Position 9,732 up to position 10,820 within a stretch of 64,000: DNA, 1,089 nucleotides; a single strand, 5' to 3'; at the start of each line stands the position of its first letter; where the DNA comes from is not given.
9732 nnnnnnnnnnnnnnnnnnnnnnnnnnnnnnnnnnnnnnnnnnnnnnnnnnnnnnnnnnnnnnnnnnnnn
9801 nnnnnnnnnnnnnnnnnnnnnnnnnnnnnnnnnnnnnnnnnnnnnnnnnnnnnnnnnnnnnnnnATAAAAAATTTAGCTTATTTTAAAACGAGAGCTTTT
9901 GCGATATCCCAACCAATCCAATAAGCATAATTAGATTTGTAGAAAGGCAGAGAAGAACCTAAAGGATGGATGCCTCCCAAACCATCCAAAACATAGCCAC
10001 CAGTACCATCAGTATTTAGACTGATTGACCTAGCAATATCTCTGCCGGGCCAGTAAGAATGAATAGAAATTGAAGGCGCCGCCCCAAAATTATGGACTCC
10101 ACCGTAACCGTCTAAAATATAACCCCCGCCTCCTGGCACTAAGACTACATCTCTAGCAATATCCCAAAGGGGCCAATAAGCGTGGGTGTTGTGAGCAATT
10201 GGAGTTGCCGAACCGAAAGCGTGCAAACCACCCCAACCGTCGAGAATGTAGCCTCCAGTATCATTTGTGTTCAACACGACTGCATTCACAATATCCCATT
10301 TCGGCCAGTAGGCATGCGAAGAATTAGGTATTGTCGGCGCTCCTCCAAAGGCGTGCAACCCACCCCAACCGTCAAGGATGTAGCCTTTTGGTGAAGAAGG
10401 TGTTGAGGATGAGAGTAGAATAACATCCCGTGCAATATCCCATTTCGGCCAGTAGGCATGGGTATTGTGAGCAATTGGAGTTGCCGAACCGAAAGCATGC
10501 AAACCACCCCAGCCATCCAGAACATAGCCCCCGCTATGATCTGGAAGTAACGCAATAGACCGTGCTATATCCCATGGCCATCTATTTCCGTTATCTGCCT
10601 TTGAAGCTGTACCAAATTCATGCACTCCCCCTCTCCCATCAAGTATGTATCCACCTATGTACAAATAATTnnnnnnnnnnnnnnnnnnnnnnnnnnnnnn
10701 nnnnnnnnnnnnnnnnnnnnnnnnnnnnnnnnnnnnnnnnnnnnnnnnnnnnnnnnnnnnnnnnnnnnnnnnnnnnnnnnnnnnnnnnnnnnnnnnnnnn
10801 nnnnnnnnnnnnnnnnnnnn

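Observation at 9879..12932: Giant secreted PGRP-type amidase and S8 protease fusion with a seven-repeat C-terminal domain that is recently duplicated at the DNA level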

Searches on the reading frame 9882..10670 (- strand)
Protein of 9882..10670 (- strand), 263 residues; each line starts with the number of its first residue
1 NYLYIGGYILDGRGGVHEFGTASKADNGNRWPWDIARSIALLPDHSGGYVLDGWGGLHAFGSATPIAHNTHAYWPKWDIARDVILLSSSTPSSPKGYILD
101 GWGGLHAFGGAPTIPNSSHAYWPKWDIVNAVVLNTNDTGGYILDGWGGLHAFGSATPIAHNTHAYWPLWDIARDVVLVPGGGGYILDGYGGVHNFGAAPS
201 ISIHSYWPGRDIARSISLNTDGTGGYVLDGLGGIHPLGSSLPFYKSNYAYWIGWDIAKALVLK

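Call 9: find_homologous_proteins(query=window:9882-10655:-)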
Query seq(258 aa) (258 aa): 640 proteins with E <= 0.001 among 8000 candidates; the best 120 are listed.
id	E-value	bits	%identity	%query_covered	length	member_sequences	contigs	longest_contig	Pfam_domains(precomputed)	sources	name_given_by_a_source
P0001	1.4e-101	358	59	89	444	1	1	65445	-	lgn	-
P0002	3.0e-98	347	53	99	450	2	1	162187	PF00188.33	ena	-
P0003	3.7e-83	297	46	90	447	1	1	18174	PF05257.23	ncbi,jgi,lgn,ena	-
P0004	4.5e-81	291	47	99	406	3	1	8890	-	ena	-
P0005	2.1e-80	288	44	98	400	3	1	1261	-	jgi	jgi:hypothetical protein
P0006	2.9e-79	285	51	82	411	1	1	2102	-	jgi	jgi:hypothetical protein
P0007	1.7e-78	282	43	93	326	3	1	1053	-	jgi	jgi:hypothetical protein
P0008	1.1e-77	280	53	92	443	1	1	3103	PF00963.25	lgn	-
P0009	5.2e-77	277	47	92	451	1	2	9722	PF05257.23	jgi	jgi:CHAP domain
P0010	2.1e-75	272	52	82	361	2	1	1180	-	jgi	jgi:hypothetical protein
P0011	1.6e-74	269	46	99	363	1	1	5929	-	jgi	jgi:hypothetical protein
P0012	2.1e-74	269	48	90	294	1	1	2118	-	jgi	jgi:hypothetical protein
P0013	1.1e-72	263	40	100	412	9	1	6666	PF01833.31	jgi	jgi:hypothetical protein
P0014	1.3e-72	263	48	99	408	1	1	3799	PF22544.3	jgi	jgi:HYDIN/CFA65/VesB family protein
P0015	1.6e-71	259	50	90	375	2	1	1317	PF01510.31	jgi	jgi:hypothetical protein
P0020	6.3e-69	251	47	99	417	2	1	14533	PF00188.33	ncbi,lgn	-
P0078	3.9e-59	219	47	98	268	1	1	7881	-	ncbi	-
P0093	3.7e-58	215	47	91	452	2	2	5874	PF05257.23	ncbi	-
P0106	6.0e-57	211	46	91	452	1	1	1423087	-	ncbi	-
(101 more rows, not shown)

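Call 13: search_protein_families(library=pfam, proteins=[window:9882-10670:-], max_evalue=10)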
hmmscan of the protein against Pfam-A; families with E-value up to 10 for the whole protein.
window:9882-10670:- (263 aa): 1 family
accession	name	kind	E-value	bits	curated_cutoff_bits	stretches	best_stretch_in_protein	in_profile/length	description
PF23661.1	SHMOOSE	-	2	9.3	27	0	111-124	45-58/58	SHMOOSE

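Call 21: predict_structure(alignment_id=A1)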
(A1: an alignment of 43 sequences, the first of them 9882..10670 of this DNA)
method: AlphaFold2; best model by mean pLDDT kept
length: 263 residues; sequences in the alignment: 43
mean_pLDDT: 94.0   pTM: 0.91
mean pLDDT of the five models: 94.0, 93.5, 92.9, 92.6, 92.5
residues with pLDDT >= 90: 232; 70-90: 25; 50-70: 5; < 50: 1
segments of 3 or more residues with pLDDT < 50: none
pLDDT, mean of each block of 10 residues (from residue 1): 81 96 86 97 97 97 91 95 98 98 96 92 95 96 97 94 95 96 96 96 92 96 95 95 79 96 95
secondary structure, 60 per line:
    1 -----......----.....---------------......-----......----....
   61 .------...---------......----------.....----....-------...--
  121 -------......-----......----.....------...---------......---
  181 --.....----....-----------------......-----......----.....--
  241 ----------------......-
elements in order: E6-11 E16-20 E36-41 E47-52 E57-61 E80-85 E96-100 E105-108 E128-133 E139-144 E149-153 E172-177 E183-187 E192-195 E213-218 E224-229 E234-238 E257-262

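Call 23: fold_search(model_id=the predicted structure, library=pdb)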
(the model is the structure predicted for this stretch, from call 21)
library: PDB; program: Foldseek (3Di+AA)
matches with E <= 10: 1784; with E <= 0.001: 51
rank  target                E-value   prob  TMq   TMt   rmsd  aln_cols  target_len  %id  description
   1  6nau_A                1.3e-06  1.00  0.49  0.40  10.4       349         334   12  1.55 Angstrom Resolution Crystal Structure of 6-phosphogluconolactonase from Klebsiella pneumoniae (released 2018-12-19)
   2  1ri6                  3.5e-05  1.00  0.49  0.40   9.7       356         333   10  Structure of a putative isomerase from E. coli (released 2003-11-25)
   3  1l0q_A                6.9e-05  1.00  0.52  0.37   5.9       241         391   14  Tandem YVTN beta-propeller and PKD domains from an archaeal surface layer protein (released 2002-11-06)
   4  3u4y_B                8.0e-05  1.00  0.46  0.39   9.5       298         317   11  The crystal structure of a functionally unknown protein (Dtox_1751) from Desulfotomaculum acetoxidans DSM 771. (released 2011-10-26)
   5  5wyj_BA               9.3e-05  1.00  0.46  0.19  10.5       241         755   13  Cryo-EM structure of the 90S small subunit pre-ribosome (Dhr1-depleted, Enp1-TAP, state 1) (released 2017-03-29)
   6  7kqq_A                1.1e-04  1.00  0.42  0.37   9.8       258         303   14  Crystal structure of human WDR55 (released 2020-12-30)
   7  9ekp_B                1.5e-04  1.00  0.47  0.41   8.2       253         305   13  Crystal structure of WDR55 in complex with XS381774 (released 2025-12-10)
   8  8g2z_0U               1.7e-04  1.00  0.48  0.24   8.7       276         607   12  48-nm doublet microtubule from Tetrahymena thermophila strain CU428 (released 2023-06-14)
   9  9npy_g                2.1e-04  1.00  0.43  0.38   8.5       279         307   10  SARS-CoV-2 nsp1 bound to the Rhinolophus lepidus 40S ribosome (local refinement of the 40S head) (released 2025-06-11)
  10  7kqq_B                2.2e-04  1.00  0.41  0.36  10.0       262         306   15  Crystal structure of human WDR55 (released 2020-12-30)
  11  7bif_A                2.4e-04  1.00  0.37  0.34  11.8       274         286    8  Crystal structure of v22WRAP-T, a 7-bladed designer protein (released 2021-09-22)
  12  6zqa_UL               2.6e-04  1.00  0.50  0.19  13.9       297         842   13  Cryo-EM structure of the 90S pre-ribosome from Saccharomyces cerevisiae, state A (Poly-Ala) (released 2020-09-23)
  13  2vdu_D                2.9e-04  1.00  0.40  0.30  11.2       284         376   11  Structure of trm8-trm82, THE YEAST TRNA m7G methylation complex (released 2007-12-18)
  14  8pv2_CC               3.2e-04  1.00  0.53  0.31   6.8       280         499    9  Chaetomium thermophilum pre-60S State 10 - pre-5S rotation with Ytm1-Erb1 (released 2023-11-15)
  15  9bhx                  3.7e-04  1.00  0.53  0.17   7.2       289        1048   12  Structure of the extracellular domain of Protein Sevenless (released 2025-01-22)
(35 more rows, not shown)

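Call 34: find_related_loci(query=A1, collection=genome_contigs, flank=3000)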
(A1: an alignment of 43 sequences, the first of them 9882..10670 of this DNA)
Query A1 (263 aa) in genome_contigs; peptide patterns used: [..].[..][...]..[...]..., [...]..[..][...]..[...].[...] (x = any residue, [..] = any of these).
599 stretches matched a pattern (row limit reached: there are more); 520 encode a relative of the query (tblastn E <= 1e-3); the best 80 are kept; 78 distinct loci.
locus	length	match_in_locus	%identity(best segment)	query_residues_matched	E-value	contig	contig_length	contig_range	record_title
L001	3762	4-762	53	6-263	1e-75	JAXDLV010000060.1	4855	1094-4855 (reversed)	MAG: Chloroflexota bacterium isolate BP_626 scaffold_181806, whole genome shotgun sequence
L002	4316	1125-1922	54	3-263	2e-74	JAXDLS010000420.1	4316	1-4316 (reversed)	MAG: Chloroflexota bacterium isolate BP_623 scaffold_427054, whole genome shotgun sequence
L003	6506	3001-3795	51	5-262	6e-72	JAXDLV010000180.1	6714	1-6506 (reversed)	MAG: Chloroflexota bacterium isolate BP_626 scaffold_939713, whole genome shotgun sequence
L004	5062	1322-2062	53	3-263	7e-72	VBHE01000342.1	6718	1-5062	MAG: Chloroflexi bacterium isolate CF_96 14_1009_12_20cm_scaffold_38783, whole genome shotgun sequence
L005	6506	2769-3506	51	3-263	2e-70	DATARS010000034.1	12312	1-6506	MAG TPA_asm: Candidatus Dormiibacterota bacterium isolate SMAG_U5500 k141_1007954, whole genome shotgun sequence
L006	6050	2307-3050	54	2-263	5e-70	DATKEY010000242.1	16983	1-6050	MAG TPA_asm: Candidatus Dormiibacterota bacterium isolate SMAG_U14511 k141_1741609, whole genome shotgun sequence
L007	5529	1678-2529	50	5-263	2e-69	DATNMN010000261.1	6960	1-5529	MAG TPA_asm: Candidatus Dormiibacterota bacterium isolate SMAG_U11480 k141_283267, whole genome shotgun sequence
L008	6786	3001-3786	51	5-263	3e-69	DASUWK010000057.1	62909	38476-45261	MAG TPA_asm: Candidatus Dormiibacterota bacterium isolate SMAG_U1841 k141_1035891, whole genome shotgun sequence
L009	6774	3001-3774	53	3-263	2e-68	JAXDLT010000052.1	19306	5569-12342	MAG: Chloroflexota bacterium isolate BP_624 scaffold_3129091, whole genome shotgun sequence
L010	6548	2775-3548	53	3-263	2e-67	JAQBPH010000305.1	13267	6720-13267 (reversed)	MAG: Chloroflexota bacterium isolate RYN_342 scaffold_1374271, whole genome shotgun sequence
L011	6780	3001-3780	50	5-262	2e-67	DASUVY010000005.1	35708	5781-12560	MAG TPA_asm: Candidatus Dormiibacterota bacterium isolate SMAG_U1828 k141_1474525, whole genome shotgun sequence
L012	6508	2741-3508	54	6-263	8e-67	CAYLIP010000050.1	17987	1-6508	MAG TPA_asm: uncultured Actinomycetes bacterium isolate SRP272529_co1_245 genome assembly, contig: NODE_5217_length_1798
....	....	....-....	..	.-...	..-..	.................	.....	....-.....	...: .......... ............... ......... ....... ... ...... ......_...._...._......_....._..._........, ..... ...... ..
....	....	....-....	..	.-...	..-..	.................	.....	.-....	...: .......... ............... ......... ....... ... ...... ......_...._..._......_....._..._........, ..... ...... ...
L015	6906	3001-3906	51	5-263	8e-64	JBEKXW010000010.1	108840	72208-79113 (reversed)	MAG: Candidatus Dormibacteria bacterium isolate SPRUCE 660 SPRUCE_660_10, whole genome shotgun sequence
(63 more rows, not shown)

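Call 47: search_protein_representatives(alignment_id=A1)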
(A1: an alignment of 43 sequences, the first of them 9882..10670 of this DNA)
Query: 43 sequences, 417 profile positions. Proteins with E-value up to 0.001 (for the whole library): 1923; up to 1e-10: 1531; up to 1e-30: 883. The best 150 are listed.
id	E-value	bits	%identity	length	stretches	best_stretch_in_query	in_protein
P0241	6.0e-214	727.7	-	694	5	220-389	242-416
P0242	7.3e-210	714.2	-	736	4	185-330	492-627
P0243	3.7e-202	688.9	-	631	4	177-343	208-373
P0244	2.0e-196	670.0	-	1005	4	183-347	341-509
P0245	6.0e-193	658.5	-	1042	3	146-346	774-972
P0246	6.7e-192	655.1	-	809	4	193-349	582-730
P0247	3.5e-191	652.7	-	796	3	155-406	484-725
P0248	4.0e-191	652.5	-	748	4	184-349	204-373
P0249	5.9e-187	638.8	-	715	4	226-389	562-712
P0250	1.2e-186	637.8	-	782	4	181-350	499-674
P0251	2.8e-183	626.6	-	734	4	214-390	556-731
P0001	4.4e-178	609.5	-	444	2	34-371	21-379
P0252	3.8e-176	603.2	-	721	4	82-348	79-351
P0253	2.9e-173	593.7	-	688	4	175-377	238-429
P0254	9.4e-171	585.4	-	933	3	56-374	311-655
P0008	6.8e-122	424.5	-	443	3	178-329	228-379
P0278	4.4e-118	411.9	-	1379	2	43-354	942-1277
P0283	1.1e-116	407.4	-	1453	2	198-353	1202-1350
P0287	8.7e-116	404.3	-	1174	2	173-324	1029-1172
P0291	5.8e-115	401.6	-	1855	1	86-414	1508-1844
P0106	2.3e-114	399.6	-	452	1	23-414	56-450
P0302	2.7e-112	392.8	-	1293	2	196-370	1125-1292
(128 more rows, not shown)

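Call 52: search_protein_families(library=pfam, proteins=[P0244, P0245, P0278, P0283, P0291, P0287, P0302], max_evalue=0.001)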
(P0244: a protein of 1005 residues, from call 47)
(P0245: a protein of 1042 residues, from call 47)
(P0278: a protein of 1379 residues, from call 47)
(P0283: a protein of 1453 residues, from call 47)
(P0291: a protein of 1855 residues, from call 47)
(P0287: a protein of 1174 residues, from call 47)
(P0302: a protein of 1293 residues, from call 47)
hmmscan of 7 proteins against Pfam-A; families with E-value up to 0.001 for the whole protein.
P0244 (1005 aa): 1 family
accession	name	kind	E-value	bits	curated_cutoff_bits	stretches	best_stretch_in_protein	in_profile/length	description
PF01551.29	Peptidase_M23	-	3.8e-06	27.4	28.7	1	213-308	4-85/96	Peptidase family M23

P0245 (1042 aa): 2 families
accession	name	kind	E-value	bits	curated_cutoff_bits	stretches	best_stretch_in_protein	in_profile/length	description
PF00082.27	Peptidase_S8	-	4.7e-40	138.2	21.8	2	534-691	149-288/288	Subtilase family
PF01833.30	TIG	-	1.2e-05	25.6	20.9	1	701-780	3-84/84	IPT/TIG domain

P0278 (1379 aa): 3 families
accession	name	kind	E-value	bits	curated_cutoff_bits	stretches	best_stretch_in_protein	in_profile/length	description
PF09134.16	Invasin_D3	-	2.9e-49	166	33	4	920-1022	2-98/98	Invasin, domain 3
PF02369.22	Big_1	-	1.5e-43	147.2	34.9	4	923-1020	2-93/93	Bacterial Ig-like domain (group 1)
PF12951.13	PATR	-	6.6e-06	26.5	27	1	189-218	1-29/30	Passenger-associated-transport-repeat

P0283 (1453 aa): 2 families
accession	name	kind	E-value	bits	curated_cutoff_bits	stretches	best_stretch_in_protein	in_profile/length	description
PF16640.11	Big_3_5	-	9e-14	52.3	35.5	1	1099-1189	3-85/88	Bacterial Ig-like domain (group 3)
PF12951.13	PATR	-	2.5e-07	31.1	27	1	917-944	3-30/30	Passenger-associated-transport-repeat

P0291 (1855 aa): 13 families
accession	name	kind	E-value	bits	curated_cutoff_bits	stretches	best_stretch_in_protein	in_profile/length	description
PF25778.1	DUF7948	-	1e-55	189.5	27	1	66-293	1-213/214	Domain of unknown function (DUF7948)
PF13418.12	Kelch_4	-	6.1e-33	113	21.6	3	1185-1228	6-47/49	Galactose oxidase, central domain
PF13964.12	Kelch_6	-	2.7e-28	97.4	25.3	2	1187-1229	7-47/50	Kelch motif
PF01344.31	Kelch_1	-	6.9e-26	89.8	20.1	2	1190-1228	10-45/46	Kelch motif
PF01833.30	TIG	-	4.6e-23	81.5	20.9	2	1482-1561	1-77/84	IPT/TIG domain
PF24981.1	Beta-prop_ATRN-LZTR1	-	7e-20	71.9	50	2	1114-1305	19-221/289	Attractin/LZTR1 beta-propeller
PF24681.1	Kelch_KLHDC2_KLHL20_DRC7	-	1.1e-19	71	50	2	1234-1420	1-187/221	KLHDC2/KLHL20/DRC7 Kelch-repeats domain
PF06739.17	SBBP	-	1.4e-19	70.1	20.5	2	753-795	2-38/38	Beta-propeller repeat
PF07646.21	Kelch_2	-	5.1e-18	64.5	21.3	0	1234-1282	3-48/48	Kelch motif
PF13415.12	Kelch_3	-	1.7e-15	57.1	22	0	1192-1239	2-47/48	Galactose oxidase, central domain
PF24996.1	NANM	-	2.1e-09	37.1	45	0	1170-1251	42-125/350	N-acetylneuraminate epimerase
PF25210.1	Kelch_FKB95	-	3.2e-07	30.7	70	0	1149-1226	48-124/268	FKB95, Kelch-repeats domain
PF07250.17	Glyoxal_oxid_N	-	4.5e-07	29.8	37.5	0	1215-1308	51-140/243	Glyoxal oxidase N-terminus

P0287 (1174 aa): 3 families
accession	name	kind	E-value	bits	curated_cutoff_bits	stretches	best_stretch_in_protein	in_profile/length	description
PF24681.1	Kelch_KLHDC2_KLHL20_DRC7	-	1.3e-12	47.9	50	1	34-176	33-175/221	KLHDC2/KLHL20/DRC7 Kelch-repeats domain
PF13415.12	Kelch_3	-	4e-05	24.1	22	0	118-143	3-28/48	Galactose oxidase, central domain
PF24981.1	Beta-prop_ATRN-LZTR1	-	8.4e-05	22.4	50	1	68-191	4-140/289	Attractin/LZTR1 beta-propeller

P0302 (1293 aa): 4 families
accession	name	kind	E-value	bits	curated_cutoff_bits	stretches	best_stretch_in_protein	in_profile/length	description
PF00759.25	Glyco_hydro_9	-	1.1e-46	160.5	27.7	1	466-932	1-443/444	Glycosyl hydrolase family 9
PF17957.7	Big_7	-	1.6e-14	54.7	24.1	1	947-1018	1-70/70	Bacterial Ig domain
PF02927.20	CelD_N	-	1.2e-11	45.6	24.6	1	372-450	3-81/86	Cellulase N-terminal ig-like domain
PF19077.6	Big_13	-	1.5e-05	25.9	27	1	971-1036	35-100/102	Bacterial Ig-like domain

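Call 53: fold_search(model_id=the predicted structure, library=viral)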
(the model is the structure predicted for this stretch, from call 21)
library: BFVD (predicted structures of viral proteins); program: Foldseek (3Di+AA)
matches with E <= 10: 537; with E <= 0.001: 10
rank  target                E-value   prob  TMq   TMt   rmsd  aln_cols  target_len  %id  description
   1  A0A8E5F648            2.5e-04  1.00  0.48  0.13  10.2       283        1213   16  (no name in the UniProt tables at hand)
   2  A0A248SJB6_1          3.0e-04  1.00  0.50  0.16   9.0       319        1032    9  (no name in the UniProt tables at hand)
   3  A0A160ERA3            4.0e-04  1.00  0.47  0.31   9.1       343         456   10  BTB/POZ domain-containing protein [Powai lake megavirus]
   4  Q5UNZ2                5.1e-04  1.00  0.52  0.32   8.1       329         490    9  Putative BTB/POZ domain and WD-repeat protein R739 [Acanthamoeba polyphaga mimivirus]
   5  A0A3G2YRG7            5.9e-04  1.00  0.45  0.31  10.2       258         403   13  Uncharacterized protein [Lentibacter phage vB_LenP_ICBM2]
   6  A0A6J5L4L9            6.2e-04  1.00  0.42  0.17   9.4       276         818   12  Uncharacterized protein [uncultured Caudovirales phage]
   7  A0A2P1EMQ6            6.5e-04  1.00  0.41  0.26   9.8       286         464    9  WD40 repeat protein [Moumouvirus australiensis]
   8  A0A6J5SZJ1            7.6e-04  1.00  0.43  0.36  10.0       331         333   12  COG3391 Uncharacterized conserved protein [uncultured Caudovirales phage]
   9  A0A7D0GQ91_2          7.9e-04  1.00  0.44  0.17  11.1       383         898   12  (no name in the UniProt tables at hand)
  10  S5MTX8                8.4e-04  0.99  0.37  0.28  13.5       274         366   12  Uncharacterized protein [Brevibacillus phage Jimmer1]
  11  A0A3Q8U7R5            1.3e-03  1.00  0.44  0.27  10.0       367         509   10  Putative BTB/POZ domain-containing protein [Megavirus baoshan]
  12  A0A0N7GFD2            1.6e-03  1.00  0.50  0.40   9.5       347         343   10  Uncharacterized protein [Pseudomonas phage POR1]
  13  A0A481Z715            1.8e-03  0.99  0.35  0.22  10.8       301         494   10  Uncharacterized protein [Pithovirus LCPAC104]
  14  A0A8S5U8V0            2.4e-03  0.99  0.39  0.16  13.6       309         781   12  Translation initiation factor-like protein [Siphoviridae sp. ctnMR5]
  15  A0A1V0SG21            2.5e-03  1.00  0.45  0.22   8.5       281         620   11  Collagen triple helix repeat motif-containing protein [Hokovirus HKV1]
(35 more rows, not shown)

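Call 57: find_encoding_contigs(protein=P0001, flank=8000, max_places=1)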
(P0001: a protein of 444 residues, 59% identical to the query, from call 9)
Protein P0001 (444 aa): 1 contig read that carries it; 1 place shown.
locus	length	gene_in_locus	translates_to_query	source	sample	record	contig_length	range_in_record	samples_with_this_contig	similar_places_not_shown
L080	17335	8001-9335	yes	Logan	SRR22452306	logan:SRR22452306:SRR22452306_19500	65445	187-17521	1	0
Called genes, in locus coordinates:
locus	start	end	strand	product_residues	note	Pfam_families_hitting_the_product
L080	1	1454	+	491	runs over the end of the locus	PF00404:Dockerin_1 (weak)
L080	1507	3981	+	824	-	PF07995:GSDH, PF00404:Dockerin_1 (weak)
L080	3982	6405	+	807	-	PF05548:Peptidase_M11, PF17957:Big_7, PF00404:Dockerin_1 (weak)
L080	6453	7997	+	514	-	PF17957:Big_7, PF00041:fn3 (weak), PF00404:Dockerin_1 (weak)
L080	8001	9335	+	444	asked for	-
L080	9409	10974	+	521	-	PF00404:Dockerin_1 (weak)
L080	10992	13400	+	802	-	PF17957:Big_7, PF00404:Dockerin_1 (weak)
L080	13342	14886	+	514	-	PF00404:Dockerin_1 (weak)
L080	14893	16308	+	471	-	PF13620:CarboxypepD_reg, PF13715:CarbopepD_reg_2 (weak)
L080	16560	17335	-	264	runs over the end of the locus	PF02163:Peptidase_M50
